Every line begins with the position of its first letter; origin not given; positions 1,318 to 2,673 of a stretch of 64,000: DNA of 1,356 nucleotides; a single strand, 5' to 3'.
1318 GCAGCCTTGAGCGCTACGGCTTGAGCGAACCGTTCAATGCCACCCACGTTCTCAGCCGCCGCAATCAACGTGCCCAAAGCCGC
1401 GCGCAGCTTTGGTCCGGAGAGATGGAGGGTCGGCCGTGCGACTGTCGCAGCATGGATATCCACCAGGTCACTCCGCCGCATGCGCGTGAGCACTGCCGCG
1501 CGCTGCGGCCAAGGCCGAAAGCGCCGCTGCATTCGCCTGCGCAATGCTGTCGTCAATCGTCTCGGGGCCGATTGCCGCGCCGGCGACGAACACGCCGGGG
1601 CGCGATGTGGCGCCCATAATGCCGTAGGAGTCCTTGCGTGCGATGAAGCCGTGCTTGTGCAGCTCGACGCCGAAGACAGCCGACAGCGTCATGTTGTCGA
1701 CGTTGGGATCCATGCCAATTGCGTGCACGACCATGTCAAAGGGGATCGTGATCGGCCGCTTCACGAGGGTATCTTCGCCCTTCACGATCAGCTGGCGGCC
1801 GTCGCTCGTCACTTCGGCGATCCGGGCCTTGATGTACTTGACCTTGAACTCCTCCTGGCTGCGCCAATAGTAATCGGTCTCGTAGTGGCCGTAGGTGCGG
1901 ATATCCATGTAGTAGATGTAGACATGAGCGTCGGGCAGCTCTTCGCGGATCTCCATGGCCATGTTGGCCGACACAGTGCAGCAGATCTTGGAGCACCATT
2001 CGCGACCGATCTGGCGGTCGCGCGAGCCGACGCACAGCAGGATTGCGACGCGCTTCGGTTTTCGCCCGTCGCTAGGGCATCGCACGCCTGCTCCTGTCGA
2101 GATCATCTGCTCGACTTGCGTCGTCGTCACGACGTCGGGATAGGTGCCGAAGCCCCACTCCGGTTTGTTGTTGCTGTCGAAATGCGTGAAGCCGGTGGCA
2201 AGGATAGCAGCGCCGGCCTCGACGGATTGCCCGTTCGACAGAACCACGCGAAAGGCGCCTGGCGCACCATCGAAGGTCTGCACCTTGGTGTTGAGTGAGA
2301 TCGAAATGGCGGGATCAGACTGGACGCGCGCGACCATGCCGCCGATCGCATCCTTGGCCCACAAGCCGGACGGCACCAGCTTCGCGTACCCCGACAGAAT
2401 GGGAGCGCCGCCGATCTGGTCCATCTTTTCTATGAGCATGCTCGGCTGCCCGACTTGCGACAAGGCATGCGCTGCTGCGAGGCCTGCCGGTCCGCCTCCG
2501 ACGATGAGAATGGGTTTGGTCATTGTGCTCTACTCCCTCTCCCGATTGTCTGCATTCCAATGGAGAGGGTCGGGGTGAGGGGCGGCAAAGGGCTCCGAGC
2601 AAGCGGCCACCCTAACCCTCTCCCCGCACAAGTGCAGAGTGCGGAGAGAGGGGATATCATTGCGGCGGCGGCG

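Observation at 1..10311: sHdr sulfur-oxidation genes strung together with a lone soxB, two LipS-type radical-SAM genes and a GATase1-like gene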

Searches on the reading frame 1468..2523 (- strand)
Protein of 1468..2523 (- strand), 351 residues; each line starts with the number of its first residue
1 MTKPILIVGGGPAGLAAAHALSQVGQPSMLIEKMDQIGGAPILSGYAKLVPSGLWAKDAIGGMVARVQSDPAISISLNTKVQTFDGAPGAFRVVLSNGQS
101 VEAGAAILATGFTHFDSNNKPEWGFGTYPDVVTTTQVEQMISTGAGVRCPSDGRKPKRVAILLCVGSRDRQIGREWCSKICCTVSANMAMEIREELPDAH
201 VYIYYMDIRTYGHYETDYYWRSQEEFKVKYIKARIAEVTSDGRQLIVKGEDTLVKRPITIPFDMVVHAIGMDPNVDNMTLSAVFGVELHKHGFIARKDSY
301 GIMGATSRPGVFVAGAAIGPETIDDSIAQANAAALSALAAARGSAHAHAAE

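Call 7: search_protein_families(library=ncbifam, proteins=[window:1468-2523:-])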
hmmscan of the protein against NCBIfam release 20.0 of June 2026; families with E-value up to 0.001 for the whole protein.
window:1468-2523:- (351 aa): 49 families (the best 25 are shown)
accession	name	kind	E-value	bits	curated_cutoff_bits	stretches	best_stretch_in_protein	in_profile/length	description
NF040770.1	hetero_SS_HdrA2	exception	7.7e-66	222.7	1100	2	99-338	314-557/777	CoB-CoM heterodisulfide reductase HdrA2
NF041891.1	hdrA_Methbact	equivalog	1.3e-56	192.3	1300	1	100-335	312-550/762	ferredoxin:CoB-CoM heterodisulfide reductase subunit HdrA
NF041778.1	hetero_SS_HdrA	equivalog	1.2e-54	185.3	1400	2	101-339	326-568/771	ferredoxin:CoB-CoM heterodisulfide reductase subunit HdrA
NF009410.0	PRK12771.1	subfamily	1.3e-12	47.1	516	2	3-39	139-175/566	NAD(P)-binding protein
NF009409.0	PRK12770.1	subfamily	8.7e-10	38.2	343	1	225-334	243-343/360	putative glutamate synthase subunit beta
TIGR01292.1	TRX_reduct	equivalog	9.4e-10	37.8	343.45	1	5-114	3-112/300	thioredoxin-disulfide reductase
TIGR03315.1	Se_ygfK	equivalog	2.4e-09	35.2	835.3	1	232-338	740-836/1012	putative selenate reductase subunit YgfK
TIGR01350.1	lipoamide_DH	equivalog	1.2e-08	34.1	408.8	0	5-40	4-38/461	dihydrolipoyl dehydrogenase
NF041087.1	bile_acid_BaiCD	equivalog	3.3e-08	32.1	825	1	3-82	381-456/642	bile acid Fe-S flavoenzyme BaiCD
TIGR04018.1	Bthiol_YpdA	hypoth_equivalog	7.6e-08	31.5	339.9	0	5-34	2-31/316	YpdA family putative bacillithiol disulfide reductase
NF003585.0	PRK05249.1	equivalog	2.1e-07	29.9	465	0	5-45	9-49/464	Si-specific NAD(P)(+) transhydrogenase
TIGR01317.1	GOGAT_sm_gam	subfamily_domain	3.1e-07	29.6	447.7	1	5-39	146-180/485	glutamate synthase small subunit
TIGR00275.1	TIGR00275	subfamily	5.9e-07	28.7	183.8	1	5-40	1-36/401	aminoacetone oxidase family FAD-binding enzyme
NF004939.0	PRK06292.1-1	equivalog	5.9e-07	28.5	435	1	224-322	225-317/476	dihydrolipoyl dehydrogenase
TIGR01318.1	gltD_gamma_fam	subfamily_domain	6e-07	28.4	482.95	0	4-39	143-178/467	glutamate synthase, small subunit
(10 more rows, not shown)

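Call 8: search_protein_families(library=pfam, proteins=[window:1468-2523:-])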
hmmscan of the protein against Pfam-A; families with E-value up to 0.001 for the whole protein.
window:1468-2523:- (351 aa): 10 families
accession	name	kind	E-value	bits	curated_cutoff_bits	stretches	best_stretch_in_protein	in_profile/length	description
PF07992.20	Pyr_redox_2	-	7.9e-20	71.9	26.1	1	5-330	3-291/291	Pyridine nucleotide-disulphide oxidoreductase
PF13738.12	Pyr_redox_3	-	2.4e-08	34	30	1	6-34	1-30/305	Pyridine nucleotide-disulphide oxidoreductase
PF03486.20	HI0933_like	-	2e-07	31.2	50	1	5-45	3-43/244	HI0933-like protein Rossmann domain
PF13450.12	NAD_binding_8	-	7.4e-07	29.8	21.9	1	7-39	1-33/68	NAD(P)-binding Rossmann-like domain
PF00890.30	FAD_binding_2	-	1.5e-06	28.1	20.4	1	5-44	2-41/414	FAD binding domain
PF13454.12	NAD_binding_9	-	1.9e-06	28.4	21.8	0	77-112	119-154/155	FAD-NAD(P)-binding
PF01494.25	FAD_binding_3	-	7.7e-06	25.8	22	1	4-36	3-35/349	FAD binding domain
PF12831.13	FAD_oxidored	-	1.5e-05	25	27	1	5-66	2-63/416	FAD dependent oxidoreductase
PF01593.30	Amino_oxidase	-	2.1e-05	24.4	19.8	0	13-39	2-28/443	Flavin containing amine oxidoreductase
PF01134.28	GIDA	-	0.0006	19.4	22.1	1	5-41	2-39/391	Glucose inhibited division protein A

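Call 11: find_encoding_contigs(protein=window:1468-2523:-, flank=10000, max_places=6)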
Protein window:1468-2523:- (351 aa): no gene with exactly this product is on record in the collection.

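Call 14: find_related_loci(query=window:1468-2523:-, collection=genome_contigs, flank=10000)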
Query window:1468-2523:- (351 aa) in genome_contigs; peptide patterns used: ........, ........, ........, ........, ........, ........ (x = any residue, [..] = any of these).
338 stretches matched a pattern; 325 encode a relative of the query (tblastn E <= 1e-3); the best 80 are kept; 80 distinct loci.
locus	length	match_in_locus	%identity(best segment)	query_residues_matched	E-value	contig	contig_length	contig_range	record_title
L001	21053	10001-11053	89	1-351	0e+0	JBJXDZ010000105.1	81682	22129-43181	MAG: Hyphomicrobiaceae bacterium isolate P.bin.50 k127_3298022, whole genome shotgun sequence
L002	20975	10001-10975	85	3-327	0e+0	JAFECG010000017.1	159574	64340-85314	MAG: Proteobacteria bacterium isolate SZAS-18 LIN-368__17__length-159574, whole genome shotgun sequence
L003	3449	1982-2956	84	3-327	0e+0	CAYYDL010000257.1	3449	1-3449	MAG TPA_asm: uncultured Hyphomicrobium sp. isolate binchicken_co84_204 genome assembly, contig: k141_105921, whole genom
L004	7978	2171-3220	83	1-351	0e+0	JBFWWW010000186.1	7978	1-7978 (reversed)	MAG: Hyphomicrobiaceae bacterium isolate CA_2019_TPBS_126 NODE_34405_length_7978_cov_4.293848_TPBS, whole genome shotgun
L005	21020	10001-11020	82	3-342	0e+0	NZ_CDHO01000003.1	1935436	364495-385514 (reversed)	Hyphomicrobium sp. GJ21, whole genome shotgun sequence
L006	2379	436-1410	84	3-327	0e+0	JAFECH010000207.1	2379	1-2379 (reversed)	MAG: Proteobacteria bacterium isolate SZAS-19 LIN-379__207__length-2379, whole genome shotgun sequence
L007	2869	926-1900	83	3-327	0e+0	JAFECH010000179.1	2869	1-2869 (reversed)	MAG: Proteobacteria bacterium isolate SZAS-19 LIN-379__179__length-2869, whole genome shotgun sequence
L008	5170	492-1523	82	1-344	0e+0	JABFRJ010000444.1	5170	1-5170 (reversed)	MAG: Hyphomicrobiaceae bacterium isolate P-RSF-IL-21 seq_6532, whole genome shotgun sequence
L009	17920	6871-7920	81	1-351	0e+0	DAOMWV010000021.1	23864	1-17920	MAG TPA_asm: Hyphomicrobiaceae bacterium isolate AMR_MDS_5669 NODE_1319_length_23864_cov_7.417993, whole genome shotgun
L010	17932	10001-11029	86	1-343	0e+0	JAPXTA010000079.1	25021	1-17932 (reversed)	MAG: Hyphomicrobiaceae bacterium isolate binned_ad_9.222 NODE_2367_length_25021_cov_2.638628, whole genome shotgun seque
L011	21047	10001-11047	83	1-349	0e+0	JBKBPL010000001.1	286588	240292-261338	MAG: Hyphomicrobiaceae bacterium isolate 21H_026.bin.21 NODE_58_length_286588_cov_9.504599, whole genome shotgun sequenc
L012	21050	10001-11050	84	1-351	0e+0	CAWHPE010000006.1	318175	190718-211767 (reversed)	MAG: uncultured Alphaproteobacteria bacterium isolate MFD04716.bin.3.391 genome assembly, contig: contig_4433, whole gen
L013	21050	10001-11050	84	1-351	0e+0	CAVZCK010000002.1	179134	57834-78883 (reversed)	MAG: uncultured Alphaproteobacteria bacterium isolate MFD00822.bin.2.84 genome assembly, contig: contig_106420, whole ge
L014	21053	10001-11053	84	1-351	0e+0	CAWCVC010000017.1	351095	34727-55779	MAG: uncultured Alphaproteobacteria bacterium isolate MFD04944.bin.1.319 genome assembly, contig: contig_86546, whole ge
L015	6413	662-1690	86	1-343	0e+0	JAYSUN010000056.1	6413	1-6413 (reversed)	MAG: Hyphomicrobiaceae bacterium isolate GFS_12636 GFS_12636_55, whole genome shotgun sequence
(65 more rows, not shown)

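Call 19: search_protein_families(library=pfam, proteins=[L005:2842-4068:+, L005:5388-6476:+, L005:7263-7718:+, L005:12744-13688:+, L005:13685-14164:+, L005:14199-14639:+, L005:16250-16570:-, L005:16630-17685:-, L005:20102-20611:+, L005:20592-20978:+], max_evalue=0.001)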
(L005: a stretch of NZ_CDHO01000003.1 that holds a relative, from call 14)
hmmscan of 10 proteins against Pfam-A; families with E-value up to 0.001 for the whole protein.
L005:2842-4068:+ (408 aa): 8 families
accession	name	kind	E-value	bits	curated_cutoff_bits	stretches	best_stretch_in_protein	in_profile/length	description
PF01494.25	FAD_binding_3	-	3.4e-12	46.7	22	0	58-91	2-35/349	FAD binding domain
PF22578.2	GGR_cat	-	8.3e-07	29.2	27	1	229-293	19-86/88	Geranylgeranyl reductase catalytic domain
PF05834.18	Lycopene_cycl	-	8.3e-07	28.8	23.4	1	59-206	1-150/380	Lycopene cyclase protein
PF01266.30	DAO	-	1.4e-06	28.5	27.9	1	59-107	1-52/353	FAD dependent oxidoreductase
PF03486.20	HI0933_like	-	2.3e-05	24.4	50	0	59-95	2-38/244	HI0933-like protein Rossmann domain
PF07992.20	Pyr_redox_2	-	3.8e-05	23.7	26.1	0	58-97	1-36/291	Pyridine nucleotide-disulphide oxidoreductase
PF12831.13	FAD_oxidored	-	0.00043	20.1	27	1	59-93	1-35/416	FAD dependent oxidoreductase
PF00890.30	FAD_binding_2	-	0.00075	19.2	20.4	0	59-98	1-40/414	FAD binding domain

L005:5388-6476:+ (362 aa): 1 family
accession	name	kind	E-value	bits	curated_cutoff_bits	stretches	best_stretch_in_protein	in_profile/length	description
PF21948.1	LplA-B_cat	-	1.2e-39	136.8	27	1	20-220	4-199/200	Lipoyl protein ligase A/B catalytic domain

L005:7263-7718:+ (151 aa): 2 families
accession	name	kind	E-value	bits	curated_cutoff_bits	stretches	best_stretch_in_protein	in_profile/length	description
PF13686.11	DrsE_2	-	4.1e-12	46.8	25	1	84-145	92-152/156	DsrE/DsrF/DrsH-like family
PF02635.20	DsrE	-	7.2e-06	26.6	22.7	1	33-129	4-96/116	DsrE/DsrF-like family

L005:12744-13688:+ (314 aa): 1 family
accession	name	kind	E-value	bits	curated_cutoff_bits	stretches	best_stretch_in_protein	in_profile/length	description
PF02754.22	CCG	-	1.4e-21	76.8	20.6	2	163-258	2-84/85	Cysteine-rich domain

L005:13685-14164:+ (159 aa): 0 families

L005:14199-14639:+ (146 aa): 1 family
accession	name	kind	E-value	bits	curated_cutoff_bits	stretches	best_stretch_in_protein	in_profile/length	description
PF01597.25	GCV_H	-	6.7e-29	100.7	22.2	1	15-130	2-116/122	Glycine cleavage H-protein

L005:16250-16570:- (106 aa): 1 family
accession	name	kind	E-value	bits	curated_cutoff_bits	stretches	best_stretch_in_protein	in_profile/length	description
PF01206.22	TusA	-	2.2e-23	82.3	28.6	1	35-102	2-69/70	Sulfurtransferase TusA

L005:16630-17685:- (351 aa): 1 family
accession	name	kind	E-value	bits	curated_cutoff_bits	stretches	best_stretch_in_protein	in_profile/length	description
PF04143.19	Sulf_transp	-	1.4e-48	166.5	27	1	21-331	2-308/310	Sulphur transport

L005:20102-20611:+ (169 aa): 1 family
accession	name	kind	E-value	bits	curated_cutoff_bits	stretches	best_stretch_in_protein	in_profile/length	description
PF13501.12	SoxY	-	9.2e-35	119.7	28.4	1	58-167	2-112/112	Sulfur oxidation protein SoxY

L005:20592-20978:+ (128 aa): 1 family
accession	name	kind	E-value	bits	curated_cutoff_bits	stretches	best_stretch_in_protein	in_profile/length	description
PF08770.17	SoxZ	-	5.8e-32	109.7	25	1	29-122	2-96/98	Sulphur oxidation protein SoxZ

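Call 48: search_protein_families(library=pfam, proteins=[L001:12921-13868:+, L001:13562-14308:+, L001:14347-14787:+, L001:14788-15882:-, L001:15253-15996:+, L001:16085-16507:+, L001:16652-17542:+, L001:17566-17889:+, L001:18113-21040:+, L001:14765-15145:+], max_evalue=0.0001)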
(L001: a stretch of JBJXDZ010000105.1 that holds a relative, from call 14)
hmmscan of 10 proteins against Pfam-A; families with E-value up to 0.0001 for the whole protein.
L001:12921-13868:+ (315 aa): 1 family
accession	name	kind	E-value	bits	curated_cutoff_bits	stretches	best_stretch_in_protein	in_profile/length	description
PF02754.22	CCG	-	6.3e-23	81.1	20.6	2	163-258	2-84/85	Cysteine-rich domain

L001:13562-14308:+ (248 aa): 0 families

L001:14347-14787:+ (146 aa): 1 family
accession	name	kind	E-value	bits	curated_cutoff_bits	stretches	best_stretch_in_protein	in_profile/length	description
PF01597.25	GCV_H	-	9.3e-30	103.5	22.2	1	15-124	2-110/122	Glycine cleavage H-protein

L001:14788-15882:- (364 aa): 1 family
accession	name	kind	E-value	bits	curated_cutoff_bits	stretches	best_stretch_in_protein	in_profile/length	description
PF04143.19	Sulf_transp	-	2.6e-60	205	27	1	30-351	1-310/310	Sulphur transport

L001:15253-15996:+ (247 aa): 0 families

L001:16085-16507:+ (140 aa): 1 family
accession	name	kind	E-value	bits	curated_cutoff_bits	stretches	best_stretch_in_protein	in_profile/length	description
PF04143.19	Sulf_transp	-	4.9e-12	46.5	27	1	6-130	176-309/310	Sulphur transport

L001:16652-17542:+ (296 aa): 1 family
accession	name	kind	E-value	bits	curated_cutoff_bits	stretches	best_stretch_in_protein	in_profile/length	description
PF13501.12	SoxY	-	1.3e-35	122.4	28.4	1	186-294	3-112/112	Sulfur oxidation protein SoxY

L001:17566-17889:+ (107 aa): 1 family
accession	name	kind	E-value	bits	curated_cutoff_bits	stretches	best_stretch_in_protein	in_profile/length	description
PF08770.17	SoxZ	-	3e-24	85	25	1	7-101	1-96/98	Sulphur oxidation protein SoxZ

L001:18113-21040:+ (975 aa): 3 families
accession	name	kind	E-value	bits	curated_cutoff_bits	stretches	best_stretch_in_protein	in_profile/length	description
PF00384.28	Molybdopterin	-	4e-25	89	24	1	93-622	1-336/353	Molybdopterin oxidoreductase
PF04879.21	Molybdop_Fe4S4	-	2.6e-15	56.6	22.7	1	39-88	4-53/55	Molybdopterin oxidoreductase Fe4S4 domain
PF01568.27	Molydop_binding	-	5.3e-11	43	26.8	1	798-912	2-104/110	Molydopterin dinucleotide binding domain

L001:14765-15145:+ (126 aa): 0 families

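Call 72: find_homologous_proteins(query=L001:14347-14787:+, max_evalue=1e-20)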
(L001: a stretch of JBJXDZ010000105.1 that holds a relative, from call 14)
Query L001:14347-14787:+ (146 aa): 4653 proteins with E <= 1e-20 among 4685 candidates; the best 120 are listed.
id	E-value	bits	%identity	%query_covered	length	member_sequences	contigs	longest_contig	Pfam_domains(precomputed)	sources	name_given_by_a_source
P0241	9.2e-94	330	100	100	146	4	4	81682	PF01597.26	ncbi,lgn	ncbi:MAG: glycine cleavage system protein H [Hyphomicrobiaceae bacterium]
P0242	3.1e-86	305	92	99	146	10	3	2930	PF01597.26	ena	-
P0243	2.8e-85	302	91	100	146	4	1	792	PF01597.26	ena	-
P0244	4.8e-85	301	90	99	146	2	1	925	PF01597.26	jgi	jgi:glycine cleavage system H protein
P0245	9.5e-85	300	89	100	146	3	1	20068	PF01597.26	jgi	jgi:glycine cleavage system H protein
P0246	1.1e-84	300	90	100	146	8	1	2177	PF01597.26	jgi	jgi:glycine cleavage system H protein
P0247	1.3e-84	300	90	100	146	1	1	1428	PF01597.26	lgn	-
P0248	2.3e-84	299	89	100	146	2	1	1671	PF01597.26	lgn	-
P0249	3.1e-84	299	88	99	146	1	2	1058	PF01597.26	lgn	-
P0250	7.6e-84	297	89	99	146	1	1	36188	PF01597.26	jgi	jgi:glycine cleavage system H protein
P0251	1.3e-83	297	90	100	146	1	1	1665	PF01597.26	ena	-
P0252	9.3e-83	294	88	99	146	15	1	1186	PF01597.26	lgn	-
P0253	1.3e-82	293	89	100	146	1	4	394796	PF01597.26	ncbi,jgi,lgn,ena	jgi:glycine cleavage system H protein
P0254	1.6e-82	293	90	99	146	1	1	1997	PF01597.26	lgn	-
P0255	1.6e-82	293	90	99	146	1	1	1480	PF01597.26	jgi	jgi:glycine cleavage system H protein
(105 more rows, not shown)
